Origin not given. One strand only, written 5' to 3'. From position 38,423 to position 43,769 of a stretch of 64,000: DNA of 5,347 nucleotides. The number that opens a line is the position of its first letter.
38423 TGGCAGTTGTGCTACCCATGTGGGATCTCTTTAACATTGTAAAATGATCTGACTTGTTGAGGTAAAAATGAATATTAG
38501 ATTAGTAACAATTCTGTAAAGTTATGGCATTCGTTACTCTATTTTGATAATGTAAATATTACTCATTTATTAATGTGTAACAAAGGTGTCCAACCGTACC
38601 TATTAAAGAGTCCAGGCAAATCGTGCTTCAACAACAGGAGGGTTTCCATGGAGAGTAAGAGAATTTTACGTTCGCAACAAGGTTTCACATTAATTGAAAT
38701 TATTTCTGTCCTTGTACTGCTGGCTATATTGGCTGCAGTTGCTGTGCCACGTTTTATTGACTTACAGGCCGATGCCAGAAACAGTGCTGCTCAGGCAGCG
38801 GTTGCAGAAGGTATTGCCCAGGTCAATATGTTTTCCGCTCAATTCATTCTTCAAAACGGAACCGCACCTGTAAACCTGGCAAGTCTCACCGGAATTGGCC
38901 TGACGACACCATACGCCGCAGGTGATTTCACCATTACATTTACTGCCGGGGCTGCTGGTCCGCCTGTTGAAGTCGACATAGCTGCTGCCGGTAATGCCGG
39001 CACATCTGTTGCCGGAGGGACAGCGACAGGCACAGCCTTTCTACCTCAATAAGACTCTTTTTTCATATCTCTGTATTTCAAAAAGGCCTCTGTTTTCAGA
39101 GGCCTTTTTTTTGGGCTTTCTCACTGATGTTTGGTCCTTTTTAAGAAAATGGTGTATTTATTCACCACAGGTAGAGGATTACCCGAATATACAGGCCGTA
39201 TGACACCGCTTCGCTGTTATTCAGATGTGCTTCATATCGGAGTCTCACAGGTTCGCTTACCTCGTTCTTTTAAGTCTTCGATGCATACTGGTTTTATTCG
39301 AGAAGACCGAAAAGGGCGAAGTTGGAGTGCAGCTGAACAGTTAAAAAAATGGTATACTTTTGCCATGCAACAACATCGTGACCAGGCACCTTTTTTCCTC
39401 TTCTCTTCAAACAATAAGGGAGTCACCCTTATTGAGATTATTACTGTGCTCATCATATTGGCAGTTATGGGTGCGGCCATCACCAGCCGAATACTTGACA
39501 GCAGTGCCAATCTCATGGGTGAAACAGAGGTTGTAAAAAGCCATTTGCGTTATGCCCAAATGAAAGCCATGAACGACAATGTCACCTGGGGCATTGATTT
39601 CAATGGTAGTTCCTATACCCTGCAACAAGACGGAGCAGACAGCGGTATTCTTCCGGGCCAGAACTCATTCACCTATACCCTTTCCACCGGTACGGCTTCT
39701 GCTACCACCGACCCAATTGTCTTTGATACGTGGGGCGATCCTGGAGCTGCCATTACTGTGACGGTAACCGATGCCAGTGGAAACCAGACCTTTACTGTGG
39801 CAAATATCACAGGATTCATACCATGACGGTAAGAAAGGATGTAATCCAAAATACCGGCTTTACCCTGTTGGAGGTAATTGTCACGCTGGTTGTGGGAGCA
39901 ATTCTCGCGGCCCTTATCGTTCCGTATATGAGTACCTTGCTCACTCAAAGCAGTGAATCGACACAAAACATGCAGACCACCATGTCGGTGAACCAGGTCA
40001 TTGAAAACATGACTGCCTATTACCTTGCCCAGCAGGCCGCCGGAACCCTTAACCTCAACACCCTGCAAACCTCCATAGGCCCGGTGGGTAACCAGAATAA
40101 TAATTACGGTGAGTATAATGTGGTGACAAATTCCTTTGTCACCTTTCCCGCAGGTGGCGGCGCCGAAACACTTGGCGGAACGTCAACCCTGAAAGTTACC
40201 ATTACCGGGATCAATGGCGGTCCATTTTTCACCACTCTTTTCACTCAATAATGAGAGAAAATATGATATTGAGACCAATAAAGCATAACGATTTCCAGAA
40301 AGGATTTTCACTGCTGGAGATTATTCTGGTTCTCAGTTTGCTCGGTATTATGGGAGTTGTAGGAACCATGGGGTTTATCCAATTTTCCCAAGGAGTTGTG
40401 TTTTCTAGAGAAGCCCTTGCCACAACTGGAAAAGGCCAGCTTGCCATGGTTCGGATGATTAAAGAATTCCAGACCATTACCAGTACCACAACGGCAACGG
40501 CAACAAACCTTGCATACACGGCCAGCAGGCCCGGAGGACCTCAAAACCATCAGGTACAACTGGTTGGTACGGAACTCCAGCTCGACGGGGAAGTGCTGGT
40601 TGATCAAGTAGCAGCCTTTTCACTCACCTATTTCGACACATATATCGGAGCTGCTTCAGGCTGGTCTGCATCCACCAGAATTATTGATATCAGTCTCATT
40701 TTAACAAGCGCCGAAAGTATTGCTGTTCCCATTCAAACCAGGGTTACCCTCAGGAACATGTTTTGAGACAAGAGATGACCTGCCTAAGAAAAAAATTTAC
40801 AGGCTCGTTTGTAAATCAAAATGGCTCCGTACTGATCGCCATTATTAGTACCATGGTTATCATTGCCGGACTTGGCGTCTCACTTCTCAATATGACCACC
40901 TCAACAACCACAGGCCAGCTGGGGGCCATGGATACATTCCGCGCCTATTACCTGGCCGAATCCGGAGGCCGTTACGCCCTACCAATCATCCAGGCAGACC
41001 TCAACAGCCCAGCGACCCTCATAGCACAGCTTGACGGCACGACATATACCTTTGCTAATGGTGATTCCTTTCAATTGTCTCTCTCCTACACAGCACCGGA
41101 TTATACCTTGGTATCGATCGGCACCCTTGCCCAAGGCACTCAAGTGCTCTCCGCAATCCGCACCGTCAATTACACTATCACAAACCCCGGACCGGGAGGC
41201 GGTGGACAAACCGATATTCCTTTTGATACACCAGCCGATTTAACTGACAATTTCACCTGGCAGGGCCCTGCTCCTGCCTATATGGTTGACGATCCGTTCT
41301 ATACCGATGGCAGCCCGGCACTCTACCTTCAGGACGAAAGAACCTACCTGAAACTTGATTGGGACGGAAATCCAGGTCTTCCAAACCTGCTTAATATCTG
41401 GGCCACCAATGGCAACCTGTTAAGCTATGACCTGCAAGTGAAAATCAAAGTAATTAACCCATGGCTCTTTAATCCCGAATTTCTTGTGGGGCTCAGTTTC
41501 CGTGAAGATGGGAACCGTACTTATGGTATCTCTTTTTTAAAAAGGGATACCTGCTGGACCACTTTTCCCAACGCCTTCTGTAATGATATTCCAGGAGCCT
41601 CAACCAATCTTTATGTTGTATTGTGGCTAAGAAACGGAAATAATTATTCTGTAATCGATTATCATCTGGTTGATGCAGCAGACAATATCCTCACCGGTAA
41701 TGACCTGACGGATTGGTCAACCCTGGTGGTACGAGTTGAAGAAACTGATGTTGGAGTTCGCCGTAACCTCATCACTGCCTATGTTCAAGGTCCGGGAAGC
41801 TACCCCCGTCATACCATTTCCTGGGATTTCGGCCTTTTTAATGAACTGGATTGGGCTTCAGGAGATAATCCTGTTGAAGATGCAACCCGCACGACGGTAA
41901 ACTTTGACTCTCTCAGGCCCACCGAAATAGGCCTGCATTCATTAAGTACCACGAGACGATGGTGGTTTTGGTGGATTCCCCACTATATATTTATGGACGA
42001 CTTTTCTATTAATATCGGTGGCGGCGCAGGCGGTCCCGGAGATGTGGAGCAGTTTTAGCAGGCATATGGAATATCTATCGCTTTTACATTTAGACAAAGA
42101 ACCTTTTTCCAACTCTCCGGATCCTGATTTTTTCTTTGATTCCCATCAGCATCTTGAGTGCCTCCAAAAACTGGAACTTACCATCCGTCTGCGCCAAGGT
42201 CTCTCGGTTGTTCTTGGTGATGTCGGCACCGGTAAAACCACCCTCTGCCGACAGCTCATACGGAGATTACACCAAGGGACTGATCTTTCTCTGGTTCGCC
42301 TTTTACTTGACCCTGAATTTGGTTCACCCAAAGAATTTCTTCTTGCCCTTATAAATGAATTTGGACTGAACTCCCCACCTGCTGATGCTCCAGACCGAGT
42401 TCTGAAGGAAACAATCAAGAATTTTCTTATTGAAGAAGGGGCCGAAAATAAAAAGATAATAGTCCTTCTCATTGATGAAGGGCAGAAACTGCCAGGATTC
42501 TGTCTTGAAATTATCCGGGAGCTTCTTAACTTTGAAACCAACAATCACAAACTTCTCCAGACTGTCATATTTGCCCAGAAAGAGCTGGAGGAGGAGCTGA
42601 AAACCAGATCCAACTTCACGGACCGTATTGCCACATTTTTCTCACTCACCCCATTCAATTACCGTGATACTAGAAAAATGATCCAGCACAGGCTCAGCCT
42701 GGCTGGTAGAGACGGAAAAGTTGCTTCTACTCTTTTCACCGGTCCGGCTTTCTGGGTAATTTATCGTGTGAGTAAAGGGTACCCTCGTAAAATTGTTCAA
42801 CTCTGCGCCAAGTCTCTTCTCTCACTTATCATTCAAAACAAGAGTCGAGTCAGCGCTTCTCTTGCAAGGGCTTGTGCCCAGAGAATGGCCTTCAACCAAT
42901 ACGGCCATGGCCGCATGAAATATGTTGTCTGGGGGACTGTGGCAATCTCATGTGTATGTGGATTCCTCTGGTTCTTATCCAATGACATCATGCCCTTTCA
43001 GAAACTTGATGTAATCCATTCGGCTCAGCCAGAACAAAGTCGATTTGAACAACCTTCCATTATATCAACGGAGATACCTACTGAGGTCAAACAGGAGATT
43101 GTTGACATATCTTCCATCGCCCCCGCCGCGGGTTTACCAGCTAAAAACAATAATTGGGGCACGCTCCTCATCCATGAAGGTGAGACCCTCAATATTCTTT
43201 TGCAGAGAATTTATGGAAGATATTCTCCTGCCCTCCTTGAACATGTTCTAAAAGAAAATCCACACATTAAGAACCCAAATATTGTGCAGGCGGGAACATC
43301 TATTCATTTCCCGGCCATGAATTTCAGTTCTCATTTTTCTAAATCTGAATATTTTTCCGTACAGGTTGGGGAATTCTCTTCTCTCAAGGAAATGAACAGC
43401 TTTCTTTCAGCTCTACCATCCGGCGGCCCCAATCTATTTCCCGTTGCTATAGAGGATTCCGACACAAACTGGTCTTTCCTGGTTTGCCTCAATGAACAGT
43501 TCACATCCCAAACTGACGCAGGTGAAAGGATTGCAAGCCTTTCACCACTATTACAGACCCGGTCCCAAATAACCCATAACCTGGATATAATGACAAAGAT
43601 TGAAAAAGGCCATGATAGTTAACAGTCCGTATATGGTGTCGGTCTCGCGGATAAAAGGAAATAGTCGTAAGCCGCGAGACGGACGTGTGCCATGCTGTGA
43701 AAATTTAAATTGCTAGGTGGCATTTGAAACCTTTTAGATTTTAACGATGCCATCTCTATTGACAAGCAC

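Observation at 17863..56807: A 39-kb block of three type IV filament machines: two divergent MSHA-like pilus clusters abutting a complete T2SS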

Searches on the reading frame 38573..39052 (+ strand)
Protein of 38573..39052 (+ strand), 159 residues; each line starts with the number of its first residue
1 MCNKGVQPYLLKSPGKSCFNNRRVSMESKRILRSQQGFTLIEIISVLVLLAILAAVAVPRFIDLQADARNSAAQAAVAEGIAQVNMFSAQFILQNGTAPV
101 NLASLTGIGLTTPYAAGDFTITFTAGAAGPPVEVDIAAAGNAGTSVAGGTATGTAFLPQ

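Call 6: search_protein_families(library=pfam, proteins=[window:38573-39052:+], max_evalue=0.01)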
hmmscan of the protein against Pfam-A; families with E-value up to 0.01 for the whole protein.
window:38573-39052:+ (159 aa): 1 family
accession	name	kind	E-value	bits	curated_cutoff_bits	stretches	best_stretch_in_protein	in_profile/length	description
PF07963.17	N_methyl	-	2.5e-07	30.4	21.2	1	33-57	2-26/27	Prokaryotic N-terminal methylation motif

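Call 88: search_protein_families(library=ncbifam, proteins=[window:38573-39052:+], max_evalue=0.05)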
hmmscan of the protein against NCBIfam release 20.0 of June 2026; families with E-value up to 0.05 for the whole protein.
window:38573-39052:+ (159 aa): 9 families
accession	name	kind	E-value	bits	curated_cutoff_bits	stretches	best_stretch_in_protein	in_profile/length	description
NF041775.1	typeIV_PilA_Myxo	equivalog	1e-08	35.4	400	1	30-89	5-65/214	type IV pilin protein PilA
TIGR01710.1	typeII_sec_gspG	equivalog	5.8e-08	32.8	88.85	1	36-99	1-60/134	type II secretion system major pseudopilin GspG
TIGR02532.1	IV_pilin_GFxxxE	domain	4.6e-07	29.4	16.3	1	35-58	1-24/24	prepilin-type N-terminal cleavage/methylation domain-containing protein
NF040999.1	pilin_ComGC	equivalog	5.2e-06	26.6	75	1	35-88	1-54/84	competence type IV pilus major pilin ComGC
TIGR01708.2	typeII_sec_gspH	equivalog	1e-05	25.6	80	1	35-84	1-47/169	type II secretion system minor pseudopilin GspH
NF007862.0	PRK10574.1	equivalog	1.6e-05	25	138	1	33-63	2-32/145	prepilin peptidase-dependent pilin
NF041013.1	T4P_ComGE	equivalog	3.1e-05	24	49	1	34-77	2-45/83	competence type IV pilus minor pilin ComGE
NF007800.0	PRK10506.1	equivalog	0.00048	20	158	1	30-70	3-43/163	prepilin peptidase-dependent protein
TIGR02596.1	TIGR02596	subfamily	0.048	13.7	70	0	38-81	1-44/196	Verru_Chthon cassette protein D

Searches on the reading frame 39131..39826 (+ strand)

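Call 6: search_protein_families(library=pfam, proteins=[window:39131-39826:+], max_evalue=0.01)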
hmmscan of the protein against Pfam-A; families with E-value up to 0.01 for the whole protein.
window:39131-39826:+ (231 aa): 2 families
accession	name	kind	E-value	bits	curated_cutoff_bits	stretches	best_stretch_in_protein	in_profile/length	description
PF12019.13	GspH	-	3.4e-06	27.9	21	1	134-222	4-103/108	Type II transport protein GspH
PF07963.17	N_methyl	-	4.5e-05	23.3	21.2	1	93-117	2-26/27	Prokaryotic N-terminal methylation motif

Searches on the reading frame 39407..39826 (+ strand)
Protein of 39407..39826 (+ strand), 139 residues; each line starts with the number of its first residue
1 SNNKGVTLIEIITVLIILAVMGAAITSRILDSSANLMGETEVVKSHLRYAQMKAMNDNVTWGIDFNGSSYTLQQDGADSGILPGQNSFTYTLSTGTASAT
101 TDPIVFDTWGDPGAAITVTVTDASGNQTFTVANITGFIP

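Call 88: search_protein_families(library=ncbifam, proteins=[window:39407-39826:+], max_evalue=0.05)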
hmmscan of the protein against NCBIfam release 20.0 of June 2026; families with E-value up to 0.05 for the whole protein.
window:39407-39826:+ (139 aa): 9 families
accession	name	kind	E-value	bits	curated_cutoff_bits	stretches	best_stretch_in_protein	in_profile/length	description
TIGR01708.2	typeII_sec_gspH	equivalog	2.2e-07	31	80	1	4-78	2-78/169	type II secretion system minor pseudopilin GspH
NF040982.1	ComGD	equivalog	1.7e-06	28.5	70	1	3-130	1-126/139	competence type IV pilus minor pilin ComGD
TIGR02532.1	IV_pilin_GFxxxE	domain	0.00024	20.8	16.3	1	4-25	2-23/24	prepilin-type N-terminal cleavage/methylation domain-containing protein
NF047827.1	T3SSXpsH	equivalog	0.0018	18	160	1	4-124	1-125/145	type II secretion system protein XpsH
TIGR02596.1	TIGR02596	subfamily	0.0046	17.1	70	1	7-65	2-62/196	Verru_Chthon cassette protein D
TIGR01710.1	typeII_sec_gspG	equivalog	0.0082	16.2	88.85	1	4-35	1-32/134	type II secretion system major pseudopilin GspG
NF007800.0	PRK10506.1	equivalog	0.017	15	158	1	2-63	7-70/163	prepilin peptidase-dependent protein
NF047943.1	CitNaTportCitS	equivalog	0.031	13.3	600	1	9-56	194-241/426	citrate/sodium symporter CitS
TIGR00783.1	ccs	subfamily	0.037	13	549.05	1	7-55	194-242/420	citrate:cation symporter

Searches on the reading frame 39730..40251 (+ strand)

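Call 6: search_protein_families(library=pfam, proteins=[window:39730-40251:+], max_evalue=0.01)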
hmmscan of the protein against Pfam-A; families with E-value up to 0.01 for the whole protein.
window:39730-40251:+ (173 aa): 1 family
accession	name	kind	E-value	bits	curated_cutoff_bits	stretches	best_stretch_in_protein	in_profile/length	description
PF07963.17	N_methyl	-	5.2e-06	26.2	21.2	1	42-63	5-26/27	Prokaryotic N-terminal methylation motif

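Call 88: search_protein_families(library=ncbifam, proteins=[window:39820-40251:+], max_evalue=0.05)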
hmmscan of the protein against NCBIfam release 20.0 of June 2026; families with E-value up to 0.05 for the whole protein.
window:39820-40251:+ (143 aa): 12 families
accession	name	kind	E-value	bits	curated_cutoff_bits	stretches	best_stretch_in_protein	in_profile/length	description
TIGR02532.1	IV_pilin_GFxxxE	domain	3.8e-06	26.5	16.3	1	12-33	2-23/24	prepilin-type N-terminal cleavage/methylation domain-containing protein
TIGR01710.1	typeII_sec_gspG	equivalog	5.4e-06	26.5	88.85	1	13-65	2-50/134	type II secretion system major pseudopilin GspG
NF040999.1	pilin_ComGC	equivalog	9.2e-06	25.8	75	1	12-85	2-69/84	competence type IV pilus major pilin ComGC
NF041002.1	pilin_ComGF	equivalog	1.8e-05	25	80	1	12-64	2-56/139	competence type IV pilus minor pilin ComGF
NF007848.0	PRK10557.1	equivalog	0.00015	21.2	120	1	7-64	6-63/192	prepilin peptidase-dependent protein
NF007862.0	PRK10574.1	equivalog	0.0014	18.8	138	1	10-62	3-54/145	prepilin peptidase-dependent pilin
NF041013.1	T4P_ComGE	equivalog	0.0017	18.4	49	1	10-53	2-45/83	competence type IV pilus minor pilin ComGE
TIGR02599.1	TIGR02599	subfamily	0.0024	17.2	256.5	1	13-67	1-55/361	Verru_Chthon cassette protein C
TIGR01708.2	typeII_sec_gspH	equivalog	0.0055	16.7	80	1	12-38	2-28/169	type II secretion system minor pseudopilin GspH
NF041775.1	typeIV_PilA_Myxo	equivalog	0.0057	16.6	400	1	7-50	6-51/214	type IV pilin protein PilA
TIGR01707.1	gspI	equivalog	0.012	16.1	44.35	1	13-64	1-48/101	type II secretion system minor pseudopilin GspI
NF040982.1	ComGD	equivalog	0.042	14.3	70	0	12-87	2-73/139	competence type IV pilus minor pilin ComGD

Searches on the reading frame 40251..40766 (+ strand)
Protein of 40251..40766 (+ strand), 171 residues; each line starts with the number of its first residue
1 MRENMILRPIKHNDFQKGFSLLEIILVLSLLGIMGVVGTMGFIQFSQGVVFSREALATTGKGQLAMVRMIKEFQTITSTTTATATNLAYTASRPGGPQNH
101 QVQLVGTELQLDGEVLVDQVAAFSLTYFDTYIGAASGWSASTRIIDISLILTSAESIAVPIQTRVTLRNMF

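Call 7: search_protein_families(library=pfam, proteins=[window:40251-40766:+], max_evalue=0.01)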
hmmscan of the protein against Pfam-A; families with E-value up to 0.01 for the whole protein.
window:40251-40766:+ (171 aa): 1 family
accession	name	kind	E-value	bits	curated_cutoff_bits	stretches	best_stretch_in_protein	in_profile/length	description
PF07963.17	N_methyl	-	7.9e-05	22.5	21.2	1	16-37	4-25/27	Prokaryotic N-terminal methylation motif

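Call 88: search_protein_families(library=ncbifam, proteins=[window:40251-40766:+], max_evalue=0.05)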
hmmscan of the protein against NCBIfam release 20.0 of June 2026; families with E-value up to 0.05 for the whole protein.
window:40251-40766:+ (171 aa): 5 families
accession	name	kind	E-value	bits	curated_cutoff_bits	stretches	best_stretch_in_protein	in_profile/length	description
TIGR02532.1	IV_pilin_GFxxxE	domain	3e-05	23.7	16.3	1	16-38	1-23/24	prepilin-type N-terminal cleavage/methylation domain-containing protein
NF007800.0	PRK10506.1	equivalog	0.00033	20.5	158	1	13-50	5-42/163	prepilin peptidase-dependent protein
TIGR01708.2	typeII_sec_gspH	equivalog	0.00054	20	80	1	16-56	1-43/169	type II secretion system minor pseudopilin GspH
NF047827.1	T3SSXpsH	equivalog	0.0046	16.8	160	1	17-71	1-50/145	type II secretion system protein XpsH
NF041775.1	typeIV_PilA_Myxo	equivalog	0.019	14.9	400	1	11-47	5-41/214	type IV pilin protein PilA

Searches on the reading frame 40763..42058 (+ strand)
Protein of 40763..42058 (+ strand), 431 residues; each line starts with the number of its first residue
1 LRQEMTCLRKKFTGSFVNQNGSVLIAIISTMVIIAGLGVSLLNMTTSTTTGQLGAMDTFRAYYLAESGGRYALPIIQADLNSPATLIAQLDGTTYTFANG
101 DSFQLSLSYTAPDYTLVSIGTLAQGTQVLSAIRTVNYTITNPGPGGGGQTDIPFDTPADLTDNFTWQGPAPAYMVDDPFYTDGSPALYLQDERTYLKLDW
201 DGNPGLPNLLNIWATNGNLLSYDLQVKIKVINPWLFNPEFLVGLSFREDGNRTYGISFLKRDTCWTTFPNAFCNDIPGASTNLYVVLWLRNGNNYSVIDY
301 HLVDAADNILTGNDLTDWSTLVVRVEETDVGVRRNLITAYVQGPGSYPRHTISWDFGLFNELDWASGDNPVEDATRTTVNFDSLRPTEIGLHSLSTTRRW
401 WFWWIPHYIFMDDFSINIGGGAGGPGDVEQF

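Call 7: search_protein_families(library=pfam, proteins=[window:40763-42058:+], max_evalue=0.01)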
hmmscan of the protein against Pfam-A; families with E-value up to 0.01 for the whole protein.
window:40763-42058:+ (431 aa): 0 families

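Call 10: search_protein_families(library=ncbifam, proteins=[window:40763-42058:+], max_evalue=0.01)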
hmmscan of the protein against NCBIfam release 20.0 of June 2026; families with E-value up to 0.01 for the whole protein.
window:40763-42058:+ (431 aa): 0 families

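Call 35: search_protein_families(library=pfam, proteins=[window:40763-42058:+], max_evalue=5)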
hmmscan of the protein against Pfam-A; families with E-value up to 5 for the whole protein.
window:40763-42058:+ (431 aa): 0 families

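Call 88: search_protein_families(library=ncbifam, proteins=[window:40763-42058:+], max_evalue=0.05)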
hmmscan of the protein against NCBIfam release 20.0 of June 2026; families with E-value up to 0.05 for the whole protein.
window:40763-42058:+ (431 aa): 0 families
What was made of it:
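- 40763..42058 (+): System B: 431-aa protein in the GspK/PilX position. It has a prepilin-like N-terminus without Glu5. No family hits (calls 7, 35, 88).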

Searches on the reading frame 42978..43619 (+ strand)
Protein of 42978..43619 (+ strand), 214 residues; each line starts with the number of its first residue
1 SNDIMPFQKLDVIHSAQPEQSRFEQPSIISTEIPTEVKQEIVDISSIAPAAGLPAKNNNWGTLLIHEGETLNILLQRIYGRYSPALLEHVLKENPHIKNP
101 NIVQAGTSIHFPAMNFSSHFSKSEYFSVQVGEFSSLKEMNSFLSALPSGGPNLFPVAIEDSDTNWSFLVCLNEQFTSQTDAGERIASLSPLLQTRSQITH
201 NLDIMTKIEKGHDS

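Call 35: search_protein_families(library=pfam, proteins=[window:42978-43619:+], max_evalue=5)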
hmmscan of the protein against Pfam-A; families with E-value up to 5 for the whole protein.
seq(214 aa): 2 families
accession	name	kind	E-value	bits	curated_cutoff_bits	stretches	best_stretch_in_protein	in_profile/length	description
PF05489.18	Phage_tail_X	-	1e-05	25.5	22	1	66-116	6-56/60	Phage Tail Protein X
PF05036.18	SPOR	-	0.018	15.8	21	1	121-154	39-73/76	SPOR domain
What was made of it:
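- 42018..43622 (+): System B: ExeA/GspA-like AAA+ protein with a transmembrane segment and periplasmic LysM-like and SPOR-like domains. SPOR hit at E 0.018 (call 35).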

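Call 68: predict_structure(alignment_id=A6)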
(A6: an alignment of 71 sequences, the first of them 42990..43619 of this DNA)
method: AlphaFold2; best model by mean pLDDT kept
length: 210 residues; sequences in the alignment: 71
mean_pLDDT: 83.9   pTM: 0.73
mean pLDDT of the five models: 83.9, 83.3, 83.1, 82.3, 82.0
residues with pLDDT >= 90: 125; 70-90: 35; 50-70: 44; < 50: 6
segments of 3 or more residues with pLDDT < 50: none
pLDDT, mean of each block of 10 residues (from residue 1): 54 56 53 71 61 82 95 93 95 95 95 79 96 96 93 85 94 97 97 94 79
secondary structure, 60 per line:
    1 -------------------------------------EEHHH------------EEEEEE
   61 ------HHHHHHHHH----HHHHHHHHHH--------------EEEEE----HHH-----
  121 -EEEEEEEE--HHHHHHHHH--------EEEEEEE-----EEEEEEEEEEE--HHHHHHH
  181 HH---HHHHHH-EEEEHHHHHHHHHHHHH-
elements in order: E55-60 H67-75 H80-89 E104-108 E122-129 H132-140 E149-155 E161-171 H174-182 H186-191 E193-196 H197-209
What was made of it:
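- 42018..43622 (+): AF2 pLDDT 84 with beta-alpha-alpha-beta followed by an RNP-like fold (call 68).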

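Call 70: fold_search(model_id=the predicted structure, library=pdb)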
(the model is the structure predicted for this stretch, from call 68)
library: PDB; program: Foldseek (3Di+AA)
matches with E <= 10: 613; with E <= 0.001: 0
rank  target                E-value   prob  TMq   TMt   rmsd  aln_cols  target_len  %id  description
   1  7vcm_A                3.0e-02  0.89  0.25  0.15  12.7       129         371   15  crystal structure of GINKO1 (released 2022-07-27)
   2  7vcm_B                3.4e-02  0.87  0.24  0.15  12.7       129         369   15  crystal structure of GINKO1 (released 2022-07-27)
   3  6ztg_MODEL_1_A        4.8e-02  0.97  0.29  0.31   4.1        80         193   11  Spor protein DedD (released 2020-11-11)
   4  7b5h_AK               8.3e-02  0.99  0.24  0.22   5.1        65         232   25  Cryo-EM structure of the contractile injection system base plate from Anabaena PCC7120 (released 2022-02-23)
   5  8zex                  8.8e-02  1.00  0.23  0.11   2.0        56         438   21  Biosensor HaloKbp1a (released 2024-12-18)
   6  8kea_K                8.8e-02  0.51  0.22  0.30  17.3       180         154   13  Cyanophage A-1(L) baseplate-initiators (released 2024-04-10)
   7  7vsj_A                1.3e-01  0.12  0.16  0.19  14.6       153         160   11  Crystal structure of MmIMP3-RRM12 in complex with 9-mer RNA (released 2022-11-02)
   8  4za1_B                1.6e-01  0.25  0.20  0.36   6.9        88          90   11  Crystal Structure of NosA Involved in Nosiheptide Biosynthesis (released 2015-08-19)
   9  6gx6_A                1.8e-01  0.11  0.16  0.20  14.7       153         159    8  Crystal structure of IMP3 RRM12 in complex with RNA (ACAC) (released 2018-09-05)
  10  4za1_C                1.9e-01  0.23  0.18  0.33   8.1        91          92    8  Crystal Structure of NosA Involved in Nosiheptide Biosynthesis (released 2015-08-19)
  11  6fq1_A                2.2e-01  0.09  0.16  0.19  14.7       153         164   10  Crystal structure of the RRM12 domain of IMP3 (released 2018-09-05)
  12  4dn0                  2.3e-01  0.15  0.17  0.14   8.1        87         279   14  PelD 156-455 from Pseudomonas aeruginosa PA14 in complex with c-di-GMP (released 2012-05-23)
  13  6fqr_A                2.6e-01  0.08  0.14  0.17  14.7       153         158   10  Crystal structure of IMP3 RRM12 in complex with RNA (CCCC) (released 2018-09-05)
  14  7f2z_A                3.1e-01  0.38  0.22  0.15   6.4        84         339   14  Crystal structure of OxdB E85A mutant (form II) (released 2022-04-27)
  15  4etx                  3.3e-01  0.28  0.22  0.17   5.7        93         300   13  Crystal Structure of PelD 158-CT from Pseudomonas aeruginosa PAO1 (released 2012-07-25)
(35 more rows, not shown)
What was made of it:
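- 42018..43622 (+): Fold hits to DedD SPOR and LysM proteins (call 70).
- On ExeA/GspA-type secretin assembly ATPase: SPOR is below cut-off at 15.8 against 21 bits (call 35), and the fold match to DedD has E 0.048 (call 70).
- Checked: The LysM-like part passes (calls 35, 68, 70).
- The model has a LysM-like domain followed by an RNP/SPOR-like domain (calls 68, 70).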
